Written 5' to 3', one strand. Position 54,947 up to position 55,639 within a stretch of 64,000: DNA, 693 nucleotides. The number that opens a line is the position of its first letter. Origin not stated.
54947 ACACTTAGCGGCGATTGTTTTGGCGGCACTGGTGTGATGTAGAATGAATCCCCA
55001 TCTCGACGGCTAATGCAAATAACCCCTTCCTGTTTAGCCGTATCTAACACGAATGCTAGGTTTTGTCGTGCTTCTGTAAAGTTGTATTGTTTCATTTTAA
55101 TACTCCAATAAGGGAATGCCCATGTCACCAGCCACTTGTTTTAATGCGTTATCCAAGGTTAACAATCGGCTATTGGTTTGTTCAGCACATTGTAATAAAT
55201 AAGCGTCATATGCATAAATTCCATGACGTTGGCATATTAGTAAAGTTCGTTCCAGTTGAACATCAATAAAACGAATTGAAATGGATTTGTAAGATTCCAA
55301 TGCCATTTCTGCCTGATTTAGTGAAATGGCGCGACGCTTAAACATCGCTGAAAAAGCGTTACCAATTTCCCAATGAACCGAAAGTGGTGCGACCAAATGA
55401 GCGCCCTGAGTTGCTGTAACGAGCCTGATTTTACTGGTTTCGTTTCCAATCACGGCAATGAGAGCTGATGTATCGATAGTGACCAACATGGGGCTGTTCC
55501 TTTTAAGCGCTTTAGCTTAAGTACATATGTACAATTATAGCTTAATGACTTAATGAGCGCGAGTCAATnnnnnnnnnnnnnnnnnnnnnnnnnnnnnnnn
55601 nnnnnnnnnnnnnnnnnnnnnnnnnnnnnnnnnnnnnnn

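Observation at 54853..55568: Toxin-first PIN/Phd-like TA pair wedged between recC and recB, with its own palindromic operator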

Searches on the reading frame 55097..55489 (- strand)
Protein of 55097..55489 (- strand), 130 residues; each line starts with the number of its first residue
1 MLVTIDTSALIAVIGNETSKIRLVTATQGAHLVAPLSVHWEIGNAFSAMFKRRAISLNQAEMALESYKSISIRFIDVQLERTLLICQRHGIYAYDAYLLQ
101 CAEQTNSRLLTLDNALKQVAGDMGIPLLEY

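Call 3: search_protein_families(library=pfam, proteins=[window:55097-55489:-], max_evalue=0.01)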
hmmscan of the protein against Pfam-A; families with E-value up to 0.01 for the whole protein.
window:55097-55489:- (130 aa): 1 family
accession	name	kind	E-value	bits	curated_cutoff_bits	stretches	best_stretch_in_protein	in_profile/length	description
PF01850.27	PIN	-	5e-10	40.5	23.6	1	4-121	2-119/120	PIN domain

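Call 4: search_protein_families(library=ncbifam, proteins=[window:55097-55489:-], max_evalue=1)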
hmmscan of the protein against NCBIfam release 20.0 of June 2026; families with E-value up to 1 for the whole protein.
window:55097-55489:- (130 aa): 2 families
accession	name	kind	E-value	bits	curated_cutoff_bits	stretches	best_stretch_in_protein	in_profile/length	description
TIGR00028.1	Mtu_PIN_fam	subfamily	0.0082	16.4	73.6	1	94-122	107-135/143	TA system VapC family ribonuclease toxin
NF010335.0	PRK13764.1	equivalog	0.13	10.7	340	1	64-126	64-126/613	ATPase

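Call 8: find_homologous_proteins(query=window:55097-55489:-)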
Query window:55097-55489:- (130 aa): 2447 proteins with E <= 0.001 among 2451 candidates; the best 120 are listed.
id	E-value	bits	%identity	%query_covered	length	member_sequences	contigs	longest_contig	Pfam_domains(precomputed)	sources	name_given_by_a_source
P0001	1.3e-72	259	95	100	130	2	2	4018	PF01850.28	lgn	-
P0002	6.5e-52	193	72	99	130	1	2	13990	PF01850.28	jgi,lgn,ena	jgi:predicted nucleic acid-binding protein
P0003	1.9e-50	188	71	99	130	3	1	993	PF01850.28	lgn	-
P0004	8.6e-50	186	71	99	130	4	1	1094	PF01850.28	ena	-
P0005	1.7e-48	182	71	99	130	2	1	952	PF01850.28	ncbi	-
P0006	1.3e-47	179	69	99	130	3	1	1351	PF01850.28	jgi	jgi:predicted nucleic acid-binding protein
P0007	1.9e-46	175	67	99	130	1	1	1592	PF01850.28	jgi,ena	-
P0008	2.5e-46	175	67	99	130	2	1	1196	PF01850.28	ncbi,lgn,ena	-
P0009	2.7e-46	175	67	99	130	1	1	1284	PF01850.28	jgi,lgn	-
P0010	2.0e-45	172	68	99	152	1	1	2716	PF01850.28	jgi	jgi:predicted nucleic acid-binding protein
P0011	2.0e-45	172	67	99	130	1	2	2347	PF01850.28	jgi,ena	-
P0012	2.0e-45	172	67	99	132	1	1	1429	PF01850.28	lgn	-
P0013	2.7e-45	171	67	99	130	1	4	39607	PF01850.28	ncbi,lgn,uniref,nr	ncbi:type II toxin-antitoxin system VapC family toxin [Leucothrix pacifica]|uniref:VapC toxin family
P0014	3.1e-45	171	66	99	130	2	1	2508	PF01850.28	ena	-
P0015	3.4e-45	171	67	99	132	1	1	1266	PF01850.28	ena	-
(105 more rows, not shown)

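Call 9: find_encoding_contigs(protein=P0001, flank=5000, max_places=4)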
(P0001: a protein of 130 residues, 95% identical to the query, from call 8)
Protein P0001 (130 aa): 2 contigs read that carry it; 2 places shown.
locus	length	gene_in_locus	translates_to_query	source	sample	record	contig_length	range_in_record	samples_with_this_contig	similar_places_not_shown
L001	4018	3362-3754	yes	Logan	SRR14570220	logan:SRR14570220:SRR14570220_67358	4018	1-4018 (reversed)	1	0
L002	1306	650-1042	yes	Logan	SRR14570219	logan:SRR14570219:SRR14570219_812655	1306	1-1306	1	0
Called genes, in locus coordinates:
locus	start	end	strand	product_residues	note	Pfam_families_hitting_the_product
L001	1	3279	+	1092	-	?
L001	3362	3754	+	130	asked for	PF01850:PIN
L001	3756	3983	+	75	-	PF02604:PhdYeFM_antitox (weak)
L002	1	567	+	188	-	?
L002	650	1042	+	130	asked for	PF01850:PIN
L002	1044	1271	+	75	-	PF02604:PhdYeFM_antitox (weak)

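Call 10: find_encoding_contigs(protein=P0002, flank=5000, max_places=4)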
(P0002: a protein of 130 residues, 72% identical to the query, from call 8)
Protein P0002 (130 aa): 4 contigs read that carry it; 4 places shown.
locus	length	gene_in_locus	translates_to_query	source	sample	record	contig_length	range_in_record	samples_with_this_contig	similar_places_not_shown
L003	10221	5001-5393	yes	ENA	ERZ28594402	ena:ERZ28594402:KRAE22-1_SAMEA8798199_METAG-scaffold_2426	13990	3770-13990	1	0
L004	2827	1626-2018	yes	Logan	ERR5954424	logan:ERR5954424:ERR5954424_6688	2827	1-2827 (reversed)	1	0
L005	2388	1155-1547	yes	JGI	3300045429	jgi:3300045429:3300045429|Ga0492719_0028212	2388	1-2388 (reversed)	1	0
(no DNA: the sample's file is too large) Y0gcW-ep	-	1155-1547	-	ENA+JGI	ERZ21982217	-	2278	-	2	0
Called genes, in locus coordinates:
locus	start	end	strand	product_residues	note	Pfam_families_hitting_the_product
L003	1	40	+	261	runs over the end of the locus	PF00528:BPD_transp_1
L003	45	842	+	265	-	PF09818:ABC_ATPase (faint), PF00005:ABC_tran, PF13304:AAA_21 (faint)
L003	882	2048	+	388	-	PF07992:Pyr_redox_2, PF03486:HI0933_like (faint), PF13738:Pyr_redox_3, PF00070:Pyr_redox, PF00890:FAD_binding_2 (faint), PF01266:DAO (weak), PF18267:Rubredoxin_C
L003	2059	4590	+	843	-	PF07992:Pyr_redox_2, PF13738:Pyr_redox_3, PF00070:Pyr_redox, PF18267:Rubredoxin_C, PF04324:Fer2_BFD, PF03460:NIR_SIR_ferr, PF01077:NIR_SIR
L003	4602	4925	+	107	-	PF13806:Rieske_2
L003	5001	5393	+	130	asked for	PF01850:PIN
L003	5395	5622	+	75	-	PF02604:PhdYeFM_antitox (weak)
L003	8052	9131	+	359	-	PF14824:Sirohm_synth_M, PF10414:CysG_dimeriser, PF00590:TP_methylase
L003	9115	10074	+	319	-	PF02885:Glycos_trans_3N, PF00591:Glycos_transf_3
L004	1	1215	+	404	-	?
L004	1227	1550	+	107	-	PF13806:Rieske_2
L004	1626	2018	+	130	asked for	PF01850:PIN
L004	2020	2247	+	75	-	PF02604:PhdYeFM_antitox (weak)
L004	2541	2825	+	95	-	?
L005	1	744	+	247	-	?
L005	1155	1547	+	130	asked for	PF01850:PIN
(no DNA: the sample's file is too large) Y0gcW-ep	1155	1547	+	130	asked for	PF01850:PIN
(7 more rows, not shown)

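Call 11: find_encoding_contigs(protein=P0013, flank=5000, max_places=4)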
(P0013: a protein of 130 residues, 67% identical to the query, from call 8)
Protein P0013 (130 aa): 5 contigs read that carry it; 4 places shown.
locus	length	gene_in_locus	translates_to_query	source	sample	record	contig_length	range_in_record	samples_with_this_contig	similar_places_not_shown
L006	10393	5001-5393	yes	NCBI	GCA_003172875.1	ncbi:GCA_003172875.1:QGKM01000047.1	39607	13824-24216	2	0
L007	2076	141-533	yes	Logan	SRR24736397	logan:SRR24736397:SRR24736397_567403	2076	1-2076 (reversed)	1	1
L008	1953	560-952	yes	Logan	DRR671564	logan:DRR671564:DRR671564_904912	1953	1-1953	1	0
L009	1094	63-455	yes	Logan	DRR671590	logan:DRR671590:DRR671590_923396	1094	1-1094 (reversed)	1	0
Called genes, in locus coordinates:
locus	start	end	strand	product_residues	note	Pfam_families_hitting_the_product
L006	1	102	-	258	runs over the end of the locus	PF13649:Methyltransf_25 (weak)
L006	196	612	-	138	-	PF00376:MerR, PF13411:MerR_1, PF09278:MerR-DNA-bind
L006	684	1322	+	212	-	PF01545:Cation_efflux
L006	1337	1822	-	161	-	PF00583:Acetyltransf_1, PF13673:Acetyltransf_10 (weak), PF13508:Acetyltransf_7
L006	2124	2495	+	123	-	PF20126:TumE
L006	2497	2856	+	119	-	PF25212:HVO_A0114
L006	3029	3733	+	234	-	PF06904:Extensin-like_C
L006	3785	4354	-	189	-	PF04542:Sigma70_r2, PF08281:Sigma70_r4_2 (weak)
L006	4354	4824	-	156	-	PF00903:Glyoxalase (weak)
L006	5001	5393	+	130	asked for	PF01850:PIN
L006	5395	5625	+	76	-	PF02604:PhdYeFM_antitox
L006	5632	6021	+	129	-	-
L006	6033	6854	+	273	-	-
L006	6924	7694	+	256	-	-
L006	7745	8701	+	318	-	PF00491:Arginase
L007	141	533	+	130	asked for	PF01850:PIN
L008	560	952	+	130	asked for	PF01850:PIN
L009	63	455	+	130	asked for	PF01850:PIN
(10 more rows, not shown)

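Call 21: find_related_loci(query=A1, collection=genome_contigs, flank=8000)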
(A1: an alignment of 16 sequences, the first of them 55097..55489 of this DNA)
Query A1 (130 aa) in genome_contigs; peptide patterns used: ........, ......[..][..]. (x = any residue, [..] = any of these).
474 stretches matched a pattern; 443 encode a relative of the query (tblastn E <= 1e-3); the best 80 are kept; 80 distinct loci.
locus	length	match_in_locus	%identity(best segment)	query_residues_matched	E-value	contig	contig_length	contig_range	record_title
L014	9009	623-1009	71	1-129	2e-59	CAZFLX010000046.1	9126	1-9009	MAG TPA_asm: uncultured Francisella sp. isolate SRP220891_co1_283 genome assembly, contig: NODE_14815_length_9126_cov_31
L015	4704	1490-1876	69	1-129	2e-53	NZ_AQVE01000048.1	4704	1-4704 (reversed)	Thiolinea disciformis DSM 14473 A3IEDRAFT_scaffold_47.48_C, whole genome shotgun sequence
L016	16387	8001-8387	67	1-129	3e-53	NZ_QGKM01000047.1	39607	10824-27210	Leucothrix pacifica strain JCM 18388 JCM18388_1__paired__trimmed__paired__contig_47, whole genome shotgun sequence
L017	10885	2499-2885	67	1-129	3e-52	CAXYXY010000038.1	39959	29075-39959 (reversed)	MAG: uncultured Thiothrix sp. isolate ERR13598997_binner123_Refined_34 genome assembly, contig: ERZ24875810.114, whole g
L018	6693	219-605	67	1-129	4e-52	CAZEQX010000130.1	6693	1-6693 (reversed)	MAG TPA_asm: uncultured Thiothrix sp. isolate binchicken_co41_396 genome assembly, contig: NODE_11200_length_6693_cov_12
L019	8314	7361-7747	67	1-129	5e-52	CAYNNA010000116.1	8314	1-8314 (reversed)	MAG TPA_asm: uncultured Thiothrix sp. isolate SRP257756_co1_221 genome assembly, contig: NODE_7919_length_8314_cov_19.65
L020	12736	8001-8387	67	1-129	1e-51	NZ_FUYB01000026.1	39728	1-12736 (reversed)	Thiothrix eikelboomii strain ATCC 49788, whole genome shotgun sequence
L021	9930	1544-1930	63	1-129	1e-51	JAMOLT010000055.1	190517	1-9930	MAG: Sedimenticola sp. isolate 4281-140_maxbin2_scaf2bin.001 4281-140_scaffold_8_c1, whole genome shotgun sequence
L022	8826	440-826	64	1-129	1e-51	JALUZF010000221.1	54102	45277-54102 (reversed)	MAG: Gammaproteobacteria bacterium isolate 132-544_maxbin2_scaf2bin.109 132-544_scaffold_58_c1, whole genome shotgun seq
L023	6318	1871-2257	61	1-129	2e-51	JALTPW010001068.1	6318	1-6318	MAG: Chromatiales bacterium isolate S140_maxbin2_scaf2bin.116 S140_NODE_9987_length_6318_cov_4.508803, whole genome shot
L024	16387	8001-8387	66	1-129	2e-50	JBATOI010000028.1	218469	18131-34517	MAG: Thiolinea sp. isolate MFD10494_ilm_asm_bin24 k127_130287, whole genome shotgun sequence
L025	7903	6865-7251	60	1-129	1e-50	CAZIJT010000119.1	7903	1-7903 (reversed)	MAG TPA_asm: uncultured Thiohalophilus sp. isolate SRP128015_co3_249 genome assembly, contig: NODE_11594_length_7903_cov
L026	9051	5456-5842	63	1-129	4e-50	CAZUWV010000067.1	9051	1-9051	MAG TPA_asm: uncultured Zetaproteobacteria bacterium isolate SRP128015_co4_12 genome assembly, contig: NODE_1969_length_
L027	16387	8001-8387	62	1-129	4e-50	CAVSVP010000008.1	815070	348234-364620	MAG: uncultured proteobacterium isolate MFD05684.bin.1.338 genome assembly, contig: contig_16862, whole genome shotgun s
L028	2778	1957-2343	61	1-129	6e-50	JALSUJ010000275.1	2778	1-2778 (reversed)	MAG: Gammaproteobacteria bacterium isolate S010_maxbin2_scaf2bin.015_VB S010_NODE_25518_length_2778_cov_3.360996, whole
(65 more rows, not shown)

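Call 28: search_solved_structures(query=A1, max_evalue=1, show_alignments=1)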
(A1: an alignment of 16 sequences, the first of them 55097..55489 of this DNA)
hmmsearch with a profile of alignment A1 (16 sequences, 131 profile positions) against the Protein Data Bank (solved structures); distinct sequences matched with E-value up to 1: 1.
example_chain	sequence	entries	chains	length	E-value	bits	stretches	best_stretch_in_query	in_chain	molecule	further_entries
2fe1_A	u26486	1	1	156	0.00015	25.4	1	1-118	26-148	conserved hypothetical protein PAE0151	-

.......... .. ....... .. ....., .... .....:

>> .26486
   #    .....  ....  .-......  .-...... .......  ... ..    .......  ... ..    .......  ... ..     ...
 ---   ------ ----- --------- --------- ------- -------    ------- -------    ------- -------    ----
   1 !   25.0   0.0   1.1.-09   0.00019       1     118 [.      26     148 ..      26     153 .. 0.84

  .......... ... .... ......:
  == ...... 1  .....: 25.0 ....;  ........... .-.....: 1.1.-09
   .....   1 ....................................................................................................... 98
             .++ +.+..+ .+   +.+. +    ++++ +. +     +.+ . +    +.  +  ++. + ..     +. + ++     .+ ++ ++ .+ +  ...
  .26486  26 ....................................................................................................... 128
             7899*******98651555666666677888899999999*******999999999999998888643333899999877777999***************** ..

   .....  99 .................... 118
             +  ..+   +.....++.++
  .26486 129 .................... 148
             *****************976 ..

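Call 47: search_protein_families(library=padloc, proteins=[window:55097-55489:-], max_evalue=0.01)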
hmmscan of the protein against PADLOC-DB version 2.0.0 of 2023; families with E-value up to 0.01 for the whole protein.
window:55097-55489:- (130 aa): 0 families

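Call 57: search_dna_similar(query=window:55097-55489:-, collection=plasmids, mode=protein, max_rows=12)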
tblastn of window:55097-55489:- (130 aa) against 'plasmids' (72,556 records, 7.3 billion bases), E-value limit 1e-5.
No match.

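Call 58: search_dna_similar(query=window:55097-55489:-, collection=phages, mode=protein, max_rows=8)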
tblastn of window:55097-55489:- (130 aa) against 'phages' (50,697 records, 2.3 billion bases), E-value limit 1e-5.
No match.

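Call 59: predict_structure(alignment_id=A1)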
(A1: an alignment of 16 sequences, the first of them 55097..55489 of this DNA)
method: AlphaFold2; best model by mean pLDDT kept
length: 130 residues; sequences in the alignment: 16
mean_pLDDT: 95.5   pTM: 0.87
mean pLDDT of the five models: 95.5, 95.5, 93.9, 89.1, 58.9
residues with pLDDT >= 90: 127; 70-90: 3; 50-70: 0; < 50: 0
segments of 3 or more residues with pLDDT < 50: none
pLDDT, mean of each block of 10 residues (from residue 1): 96 92 94 96 96 96 96 95 97 96 98 95 94
secondary structure, 60 per line:
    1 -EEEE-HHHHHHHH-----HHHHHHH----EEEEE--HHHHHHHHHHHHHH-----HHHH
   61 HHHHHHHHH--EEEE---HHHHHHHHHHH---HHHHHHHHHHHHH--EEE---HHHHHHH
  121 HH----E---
elements in order: E2-5 H7-14 H20-26 E31-35 H38-51 H57-69 E72-75 H79-89 H93-105 E108-110 H114-122

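Call 62: fold_search(model_id=the predicted structure, library=pdb)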
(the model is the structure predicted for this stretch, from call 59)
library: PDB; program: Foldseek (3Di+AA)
matches with E <= 10: 708; with E <= 0.001: 37
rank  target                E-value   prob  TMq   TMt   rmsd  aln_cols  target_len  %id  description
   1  2fe1                  1.5e-07  1.00  0.77  0.77   2.9       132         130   23  Crystal Structure of PAE0151 from Pyrobaculum aerophilum (released 2005-12-27)
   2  1v8p_B                3.3e-06  1.00  0.66  0.65   5.6       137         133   18  Crystal structure of PAE2754 from Pyrobaculum aerophilum (released 2004-02-10)
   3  1v8p_A                5.8e-06  1.00  0.68  0.67   3.1       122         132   20  Crystal structure of PAE2754 from Pyrobaculum aerophilum (released 2004-02-10)
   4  1v8o_F                9.9e-06  1.00  0.67  0.66   3.5       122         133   21  Crystal Structure of PAE2754 from Pyrobaculum aerophilum (released 2004-02-10)
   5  1v8o_C                1.1e-05  1.00  0.70  0.67   3.0       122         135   20  Crystal Structure of PAE2754 from Pyrobaculum aerophilum (released 2004-02-10)
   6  1v8o_H                1.1e-05  1.00  0.69  0.66   3.1       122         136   20  Crystal Structure of PAE2754 from Pyrobaculum aerophilum (released 2004-02-10)
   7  1v8p_C                1.2e-05  1.00  0.69  0.67   3.1       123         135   20  Crystal structure of PAE2754 from Pyrobaculum aerophilum (released 2004-02-10)
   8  1v8o_B                1.2e-05  1.00  0.68  0.66   3.1       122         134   20  Crystal Structure of PAE2754 from Pyrobaculum aerophilum (released 2004-02-10)
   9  1v8p_F                1.5e-05  1.00  0.72  0.66   2.8       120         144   21  Crystal structure of PAE2754 from Pyrobaculum aerophilum (released 2004-02-10)
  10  1v8o_A                3.0e-05  1.00  0.67  0.66   3.6       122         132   20  Crystal Structure of PAE2754 from Pyrobaculum aerophilum (released 2004-02-10)
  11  8kda_E                6.5e-05  1.00  0.54  0.39   8.5       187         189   15  Cryo-EM structure of Hydrogenobacter thermophilus minimal protein-only RNase P (HARP) in complex with pre-tRNAs (released 2024-08-14)
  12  4xgq_A                7.8e-05  1.00  0.69  0.68   4.0       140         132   16  Crystal structure of addiction module from Mycobacterial species (released 2015-08-12)
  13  1y82_A                3.0e-04  1.00  0.61  0.55   4.3       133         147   15  Conserved hypothetical protein Pfu-367848-001 from Pyrococcus furiosus (released 2005-01-25)
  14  8kd9_E                3.3e-04  1.00  0.55  0.39   8.5       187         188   13  Cryo-EM structure of Aquifex aeolicus minimal protein-only RNase P (HARP) in complex with pre-tRNAs (released 2024-08-14)
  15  1y82_D                3.8e-04  1.00  0.64  0.60   3.7       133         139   17  Conserved hypothetical protein Pfu-367848-001 from Pyrococcus furiosus (released 2005-01-25)
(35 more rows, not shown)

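Call 69: find_encoding_contigs(protein=window:55097-55489:-, flank=5000, max_places=10)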
Protein window:55097-55489:- (130 aa): 23 contigs read that carry it; 10 places shown.
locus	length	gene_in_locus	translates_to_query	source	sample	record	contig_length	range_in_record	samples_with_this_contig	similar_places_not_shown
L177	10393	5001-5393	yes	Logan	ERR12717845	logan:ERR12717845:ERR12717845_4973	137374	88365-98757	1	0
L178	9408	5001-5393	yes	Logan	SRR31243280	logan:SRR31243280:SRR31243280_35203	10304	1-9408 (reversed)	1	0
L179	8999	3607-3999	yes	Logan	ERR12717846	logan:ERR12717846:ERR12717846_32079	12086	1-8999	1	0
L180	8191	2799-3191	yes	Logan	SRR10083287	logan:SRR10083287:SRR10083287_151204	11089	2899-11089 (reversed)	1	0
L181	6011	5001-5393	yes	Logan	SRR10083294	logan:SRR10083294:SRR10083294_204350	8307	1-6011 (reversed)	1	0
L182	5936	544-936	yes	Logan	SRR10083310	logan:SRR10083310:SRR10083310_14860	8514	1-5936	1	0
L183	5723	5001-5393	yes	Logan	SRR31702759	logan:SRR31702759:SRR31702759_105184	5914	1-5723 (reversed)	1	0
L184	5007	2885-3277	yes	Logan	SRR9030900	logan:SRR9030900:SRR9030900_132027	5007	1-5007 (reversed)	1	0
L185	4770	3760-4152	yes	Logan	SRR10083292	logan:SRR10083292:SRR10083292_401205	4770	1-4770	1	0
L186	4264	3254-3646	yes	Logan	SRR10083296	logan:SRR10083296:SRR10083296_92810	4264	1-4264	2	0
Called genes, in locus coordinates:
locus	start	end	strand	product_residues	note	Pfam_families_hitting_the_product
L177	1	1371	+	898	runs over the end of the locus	PF09084:NMT1, PF00497:SBP_bac_3, PF08448:PAS_4 (weak), PF13426:PAS_9, PF00990:GGDEF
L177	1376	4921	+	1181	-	PF04257:RecC_N, PF27451:RecC_4th, PF17946:RecC_C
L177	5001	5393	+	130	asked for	PF01850:PIN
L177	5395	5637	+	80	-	PF02604:PhdYeFM_antitox (weak)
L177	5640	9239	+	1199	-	PF00580:UvrD-helicase, PF13245:AAA_19 (faint), PF13604:AAA_30 (faint), PF13361:UvrD_C, PF13538:UvrD_C_2, PF12705:PDDEXK_1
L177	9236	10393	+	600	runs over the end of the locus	PF21185:RecD_N, PF13086:AAA_11, PF13604:AAA_30, PF05127:NAT10_TcmA_helicase, PF09848:SLFN-g3_helicase (weak), PF13245:AAA_19, PF13401:AAA_22, PF13538:UvrD_C_2, +2 more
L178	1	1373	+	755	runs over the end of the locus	?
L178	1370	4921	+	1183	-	PF04257:RecC_N, PF27451:RecC_4th, PF17946:RecC_C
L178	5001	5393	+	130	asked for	PF01850:PIN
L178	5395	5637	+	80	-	PF02604:PhdYeFM_antitox (weak)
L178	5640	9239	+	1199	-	PF00580:UvrD-helicase, PF13245:AAA_19 (faint), PF13604:AAA_30 (faint), PF13361:UvrD_C, PF13538:UvrD_C_2, PF12705:PDDEXK_1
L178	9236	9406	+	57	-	?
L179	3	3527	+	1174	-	?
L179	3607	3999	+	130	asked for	PF01850:PIN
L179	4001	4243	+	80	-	PF02604:PhdYeFM_antitox (weak)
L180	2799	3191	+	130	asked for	PF01850:PIN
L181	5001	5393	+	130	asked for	PF01850:PIN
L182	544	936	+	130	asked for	PF01850:PIN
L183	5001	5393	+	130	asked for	PF01850:PIN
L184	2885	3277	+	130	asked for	PF01850:PIN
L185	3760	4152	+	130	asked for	PF01850:PIN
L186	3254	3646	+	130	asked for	PF01850:PIN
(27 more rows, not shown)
